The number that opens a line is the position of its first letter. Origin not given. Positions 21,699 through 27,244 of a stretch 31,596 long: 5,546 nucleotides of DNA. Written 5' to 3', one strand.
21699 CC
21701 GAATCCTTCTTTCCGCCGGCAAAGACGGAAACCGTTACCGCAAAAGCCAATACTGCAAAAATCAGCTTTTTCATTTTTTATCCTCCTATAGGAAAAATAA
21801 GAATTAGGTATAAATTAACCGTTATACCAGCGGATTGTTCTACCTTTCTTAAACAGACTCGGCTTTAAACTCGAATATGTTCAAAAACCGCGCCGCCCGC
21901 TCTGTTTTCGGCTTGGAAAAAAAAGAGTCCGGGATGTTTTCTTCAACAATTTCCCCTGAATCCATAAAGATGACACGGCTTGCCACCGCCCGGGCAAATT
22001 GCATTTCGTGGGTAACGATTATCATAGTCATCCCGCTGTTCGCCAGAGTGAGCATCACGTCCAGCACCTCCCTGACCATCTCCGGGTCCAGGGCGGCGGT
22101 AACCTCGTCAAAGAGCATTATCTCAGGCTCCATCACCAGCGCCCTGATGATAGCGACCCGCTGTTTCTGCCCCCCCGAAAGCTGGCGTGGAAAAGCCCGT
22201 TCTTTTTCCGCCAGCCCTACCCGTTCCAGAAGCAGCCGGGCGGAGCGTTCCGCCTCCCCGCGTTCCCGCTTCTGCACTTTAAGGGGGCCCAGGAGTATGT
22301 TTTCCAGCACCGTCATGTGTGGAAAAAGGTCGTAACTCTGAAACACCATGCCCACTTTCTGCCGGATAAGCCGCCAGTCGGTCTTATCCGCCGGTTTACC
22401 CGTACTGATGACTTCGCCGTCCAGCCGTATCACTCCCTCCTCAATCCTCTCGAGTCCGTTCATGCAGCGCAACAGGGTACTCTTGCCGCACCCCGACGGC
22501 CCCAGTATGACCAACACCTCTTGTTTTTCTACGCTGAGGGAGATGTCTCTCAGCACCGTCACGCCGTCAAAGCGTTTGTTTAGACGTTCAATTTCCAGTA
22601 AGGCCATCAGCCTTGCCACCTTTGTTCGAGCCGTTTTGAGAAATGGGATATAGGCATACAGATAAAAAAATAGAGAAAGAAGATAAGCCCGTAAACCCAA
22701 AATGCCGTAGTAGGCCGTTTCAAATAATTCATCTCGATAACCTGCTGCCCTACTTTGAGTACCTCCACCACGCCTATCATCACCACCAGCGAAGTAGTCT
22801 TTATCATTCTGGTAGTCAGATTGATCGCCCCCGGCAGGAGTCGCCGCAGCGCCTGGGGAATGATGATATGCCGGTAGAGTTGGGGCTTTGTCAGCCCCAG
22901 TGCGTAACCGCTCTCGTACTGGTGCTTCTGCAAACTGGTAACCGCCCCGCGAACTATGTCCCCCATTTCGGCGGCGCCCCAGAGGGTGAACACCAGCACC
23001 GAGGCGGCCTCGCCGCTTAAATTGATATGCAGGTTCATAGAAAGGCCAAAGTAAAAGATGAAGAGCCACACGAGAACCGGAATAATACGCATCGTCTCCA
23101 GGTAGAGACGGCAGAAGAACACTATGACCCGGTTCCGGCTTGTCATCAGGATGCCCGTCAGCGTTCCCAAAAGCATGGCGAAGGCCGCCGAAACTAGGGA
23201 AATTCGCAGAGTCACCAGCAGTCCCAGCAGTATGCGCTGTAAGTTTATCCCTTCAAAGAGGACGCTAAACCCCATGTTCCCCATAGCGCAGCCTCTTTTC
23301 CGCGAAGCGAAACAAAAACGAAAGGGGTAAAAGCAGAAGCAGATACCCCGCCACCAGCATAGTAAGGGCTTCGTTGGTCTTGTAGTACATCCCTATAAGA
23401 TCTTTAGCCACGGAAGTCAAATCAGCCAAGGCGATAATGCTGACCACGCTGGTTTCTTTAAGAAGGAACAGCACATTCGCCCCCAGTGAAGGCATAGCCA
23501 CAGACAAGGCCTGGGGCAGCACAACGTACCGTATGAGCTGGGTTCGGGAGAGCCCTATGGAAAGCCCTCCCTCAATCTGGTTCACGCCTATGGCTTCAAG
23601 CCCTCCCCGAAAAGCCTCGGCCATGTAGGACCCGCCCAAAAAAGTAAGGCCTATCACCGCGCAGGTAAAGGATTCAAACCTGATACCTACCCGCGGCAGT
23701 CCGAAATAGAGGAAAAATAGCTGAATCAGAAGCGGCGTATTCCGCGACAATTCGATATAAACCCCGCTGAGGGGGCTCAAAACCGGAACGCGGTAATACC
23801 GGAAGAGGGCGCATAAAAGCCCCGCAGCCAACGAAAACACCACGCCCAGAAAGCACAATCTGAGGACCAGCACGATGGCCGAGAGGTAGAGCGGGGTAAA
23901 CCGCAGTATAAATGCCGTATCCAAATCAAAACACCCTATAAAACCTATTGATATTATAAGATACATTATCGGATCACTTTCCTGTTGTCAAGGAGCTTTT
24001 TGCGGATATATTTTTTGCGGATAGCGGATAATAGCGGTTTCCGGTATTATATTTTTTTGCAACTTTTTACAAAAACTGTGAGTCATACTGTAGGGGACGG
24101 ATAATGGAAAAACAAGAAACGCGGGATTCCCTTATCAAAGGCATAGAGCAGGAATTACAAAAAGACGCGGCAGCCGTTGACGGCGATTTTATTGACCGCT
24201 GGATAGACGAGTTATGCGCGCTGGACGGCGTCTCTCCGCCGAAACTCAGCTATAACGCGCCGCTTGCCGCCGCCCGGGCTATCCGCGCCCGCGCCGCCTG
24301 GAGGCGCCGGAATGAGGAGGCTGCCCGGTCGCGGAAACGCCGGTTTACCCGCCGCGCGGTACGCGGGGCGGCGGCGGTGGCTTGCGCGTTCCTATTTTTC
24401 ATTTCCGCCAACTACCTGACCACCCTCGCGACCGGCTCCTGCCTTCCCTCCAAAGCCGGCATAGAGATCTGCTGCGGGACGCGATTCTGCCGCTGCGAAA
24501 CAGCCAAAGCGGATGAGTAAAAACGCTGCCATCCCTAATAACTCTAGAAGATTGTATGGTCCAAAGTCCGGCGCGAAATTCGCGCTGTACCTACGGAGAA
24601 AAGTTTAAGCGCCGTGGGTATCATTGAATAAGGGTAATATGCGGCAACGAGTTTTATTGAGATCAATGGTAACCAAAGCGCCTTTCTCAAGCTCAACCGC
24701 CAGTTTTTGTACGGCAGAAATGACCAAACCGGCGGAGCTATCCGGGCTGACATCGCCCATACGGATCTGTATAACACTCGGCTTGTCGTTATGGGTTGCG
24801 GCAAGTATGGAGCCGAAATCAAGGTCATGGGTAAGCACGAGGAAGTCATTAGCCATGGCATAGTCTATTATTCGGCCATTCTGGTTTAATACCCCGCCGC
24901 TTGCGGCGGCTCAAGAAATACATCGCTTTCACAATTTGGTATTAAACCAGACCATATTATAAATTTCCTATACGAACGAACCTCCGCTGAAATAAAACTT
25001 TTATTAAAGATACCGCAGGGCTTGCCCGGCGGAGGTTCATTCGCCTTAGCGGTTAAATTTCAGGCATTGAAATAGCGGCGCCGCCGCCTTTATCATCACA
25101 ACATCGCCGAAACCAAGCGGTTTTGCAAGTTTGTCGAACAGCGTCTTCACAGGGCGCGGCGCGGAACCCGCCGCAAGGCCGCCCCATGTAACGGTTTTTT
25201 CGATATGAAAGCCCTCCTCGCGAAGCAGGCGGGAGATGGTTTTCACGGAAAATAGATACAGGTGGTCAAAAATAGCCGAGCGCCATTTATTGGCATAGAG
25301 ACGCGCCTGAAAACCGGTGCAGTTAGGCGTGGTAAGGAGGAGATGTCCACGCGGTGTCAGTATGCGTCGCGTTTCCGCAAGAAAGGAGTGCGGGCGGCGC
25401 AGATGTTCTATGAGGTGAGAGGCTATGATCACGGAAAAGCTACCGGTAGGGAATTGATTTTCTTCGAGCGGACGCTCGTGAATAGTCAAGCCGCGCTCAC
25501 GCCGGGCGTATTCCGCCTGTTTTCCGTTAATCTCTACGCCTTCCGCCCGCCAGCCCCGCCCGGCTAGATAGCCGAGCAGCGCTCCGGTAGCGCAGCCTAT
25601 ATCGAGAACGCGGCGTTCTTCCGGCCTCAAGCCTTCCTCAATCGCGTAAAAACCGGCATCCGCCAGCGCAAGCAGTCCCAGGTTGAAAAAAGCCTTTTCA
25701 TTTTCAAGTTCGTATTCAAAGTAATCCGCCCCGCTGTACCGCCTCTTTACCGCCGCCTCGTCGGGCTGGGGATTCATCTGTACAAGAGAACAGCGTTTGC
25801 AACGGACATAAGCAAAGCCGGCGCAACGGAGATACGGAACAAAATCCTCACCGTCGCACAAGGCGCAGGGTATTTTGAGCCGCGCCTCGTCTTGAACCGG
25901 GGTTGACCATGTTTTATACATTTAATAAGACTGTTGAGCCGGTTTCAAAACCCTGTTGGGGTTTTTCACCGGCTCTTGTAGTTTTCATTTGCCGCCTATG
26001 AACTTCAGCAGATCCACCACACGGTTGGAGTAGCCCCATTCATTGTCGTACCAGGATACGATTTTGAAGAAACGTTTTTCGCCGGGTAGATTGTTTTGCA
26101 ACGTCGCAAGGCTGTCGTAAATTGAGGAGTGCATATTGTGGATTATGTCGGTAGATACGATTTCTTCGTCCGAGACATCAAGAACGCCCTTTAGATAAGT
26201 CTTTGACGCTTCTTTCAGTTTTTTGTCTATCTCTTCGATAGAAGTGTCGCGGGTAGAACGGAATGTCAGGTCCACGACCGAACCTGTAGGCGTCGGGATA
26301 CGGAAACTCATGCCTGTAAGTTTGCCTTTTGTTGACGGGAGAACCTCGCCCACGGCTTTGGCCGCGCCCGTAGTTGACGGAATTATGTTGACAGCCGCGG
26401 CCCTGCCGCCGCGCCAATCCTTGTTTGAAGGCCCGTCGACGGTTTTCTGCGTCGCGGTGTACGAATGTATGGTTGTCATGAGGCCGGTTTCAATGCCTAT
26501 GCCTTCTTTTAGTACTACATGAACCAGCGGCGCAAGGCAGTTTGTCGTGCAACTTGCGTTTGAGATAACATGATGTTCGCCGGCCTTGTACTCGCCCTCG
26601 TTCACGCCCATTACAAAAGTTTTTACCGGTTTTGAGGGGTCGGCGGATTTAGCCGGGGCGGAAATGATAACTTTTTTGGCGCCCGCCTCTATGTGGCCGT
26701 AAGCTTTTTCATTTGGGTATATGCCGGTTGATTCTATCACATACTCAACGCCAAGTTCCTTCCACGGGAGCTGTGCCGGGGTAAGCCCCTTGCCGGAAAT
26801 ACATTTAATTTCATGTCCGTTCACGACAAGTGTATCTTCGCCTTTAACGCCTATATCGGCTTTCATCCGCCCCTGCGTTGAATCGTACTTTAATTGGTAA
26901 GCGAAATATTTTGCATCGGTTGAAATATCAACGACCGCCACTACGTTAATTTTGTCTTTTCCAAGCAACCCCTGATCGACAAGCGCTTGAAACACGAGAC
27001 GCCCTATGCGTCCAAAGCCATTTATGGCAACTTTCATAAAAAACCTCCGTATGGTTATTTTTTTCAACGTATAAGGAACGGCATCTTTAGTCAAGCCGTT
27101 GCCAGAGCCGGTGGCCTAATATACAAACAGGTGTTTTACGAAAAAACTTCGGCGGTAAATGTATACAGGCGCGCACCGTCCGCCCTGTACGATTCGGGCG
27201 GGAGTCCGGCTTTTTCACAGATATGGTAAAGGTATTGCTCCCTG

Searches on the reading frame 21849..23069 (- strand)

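Call 34: search_protein_families(library=pfam, proteins=[window:21849-23069:-], max_evalue=0.001)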
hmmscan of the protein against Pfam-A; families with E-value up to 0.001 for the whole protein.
window:21849-23069:- (406 aa): 5 families
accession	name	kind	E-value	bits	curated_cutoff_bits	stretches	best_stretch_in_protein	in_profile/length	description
PF00005.33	ABC_tran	-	2.2e-36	125.9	25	1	173-325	1-137/137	ABC transporter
PF13304.12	AAA_21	-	1.3e-09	39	27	1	295-355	236-299/304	AAA domain, putative AbiEii toxin, Type IV TA system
PF02463.25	SMC_N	-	8e-08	32.4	40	1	289-362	129-205/220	RecF/RecN/SMC N terminal domain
PF03215.21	Rad17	-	0.00028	21.3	23.8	1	173-203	35-65/186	Rad17 P-loop domain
PF13401.12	AAA_22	-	0.0006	20.6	27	0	182-335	4-104/130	AAA domain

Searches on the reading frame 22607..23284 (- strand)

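Call 35: search_protein_families(library=pfam, proteins=[window:22607-23284:-], max_evalue=0.001)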
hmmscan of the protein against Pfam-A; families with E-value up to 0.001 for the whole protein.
window:22607-23284:- (225 aa): 1 family
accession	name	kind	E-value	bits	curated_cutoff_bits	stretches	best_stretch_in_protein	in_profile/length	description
PF00528.27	BPD_transp_1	-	3.7e-16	59.8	26.4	1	40-208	1-170/184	Binding-protein-dependent transport system inner membrane component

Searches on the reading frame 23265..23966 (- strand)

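Call 34: search_protein_families(library=pfam, proteins=[window:23265-23966:-], max_evalue=0.001)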
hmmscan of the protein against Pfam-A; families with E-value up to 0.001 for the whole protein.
window:23265-23966:- (233 aa): 1 family
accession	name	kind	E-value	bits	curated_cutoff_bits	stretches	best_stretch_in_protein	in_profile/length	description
PF00528.27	BPD_transp_1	-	4.9e-19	69.2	26.4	1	46-227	2-183/184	Binding-protein-dependent transport system inner membrane component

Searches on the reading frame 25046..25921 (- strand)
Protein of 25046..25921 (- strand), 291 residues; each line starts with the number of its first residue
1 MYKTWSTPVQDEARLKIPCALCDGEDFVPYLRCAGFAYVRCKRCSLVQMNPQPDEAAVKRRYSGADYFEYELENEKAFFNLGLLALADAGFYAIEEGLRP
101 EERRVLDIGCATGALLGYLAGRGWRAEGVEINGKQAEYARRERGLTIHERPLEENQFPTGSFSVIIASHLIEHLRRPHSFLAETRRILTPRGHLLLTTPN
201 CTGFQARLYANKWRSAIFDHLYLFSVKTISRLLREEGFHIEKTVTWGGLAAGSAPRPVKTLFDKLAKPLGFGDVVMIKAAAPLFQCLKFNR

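Call 34: search_protein_families(library=pfam, proteins=[window:25046-25921:-], max_evalue=0.001)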
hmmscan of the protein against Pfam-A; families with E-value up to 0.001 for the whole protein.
window:25046-25921:- (291 aa): 7 families
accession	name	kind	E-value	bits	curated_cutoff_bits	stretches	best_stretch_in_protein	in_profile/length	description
PF13489.12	Methyltransf_23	-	7.6e-24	84.7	27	1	99-241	20-162/164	Methyltransferase domain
PF08241.18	Methyltransf_11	-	3.8e-16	59.9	21.2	1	106-195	1-94/95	Methyltransferase domain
PF13649.12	Methyltransf_25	-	6.8e-13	49.6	27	1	105-192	1-97/97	Methyltransferase domain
PF08242.18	Methyltransf_12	-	1.9e-11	45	30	1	106-194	1-98/98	Methyltransferase domain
PF07021.18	MetW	-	1.9e-09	37.9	21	1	100-209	12-120/193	Methionine biosynthesis protein MetW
PF13847.12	Methyltransf_31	-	9.1e-09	35.6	27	1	103-200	5-113/145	Methyltransferase domain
PF02353.26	CMAS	-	0.0008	19.2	27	0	103-244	64-216/273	Mycolic acid cyclopropane synthetase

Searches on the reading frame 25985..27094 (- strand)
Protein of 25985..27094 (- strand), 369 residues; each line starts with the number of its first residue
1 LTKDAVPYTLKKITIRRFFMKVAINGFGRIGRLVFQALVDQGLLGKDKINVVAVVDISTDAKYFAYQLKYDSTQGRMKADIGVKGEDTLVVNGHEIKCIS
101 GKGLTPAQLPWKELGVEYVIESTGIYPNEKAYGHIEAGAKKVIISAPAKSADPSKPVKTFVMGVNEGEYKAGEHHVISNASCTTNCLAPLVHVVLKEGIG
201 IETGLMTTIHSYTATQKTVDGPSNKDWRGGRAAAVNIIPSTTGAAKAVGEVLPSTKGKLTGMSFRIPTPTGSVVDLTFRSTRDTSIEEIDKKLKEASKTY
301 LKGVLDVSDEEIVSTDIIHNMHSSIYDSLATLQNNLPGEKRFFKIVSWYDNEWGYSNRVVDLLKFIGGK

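Call 34: search_protein_families(library=pfam, proteins=[window:25985-27094:-], max_evalue=0.001)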
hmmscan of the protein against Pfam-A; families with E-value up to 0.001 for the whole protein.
window:25985-27094:- (369 aa): 2 families
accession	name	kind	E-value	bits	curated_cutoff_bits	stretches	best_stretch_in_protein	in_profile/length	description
PF02800.25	Gp_dh_C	-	1e-60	204.4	24.4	1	187-349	1-158/158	Glyceraldehyde 3-phosphate dehydrogenase, C-terminal domain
PF00044.30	Gp_dh_N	-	1.6e-31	109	31.7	1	20-126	1-98/101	Glyceraldehyde 3-phosphate dehydrogenase, NAD binding domain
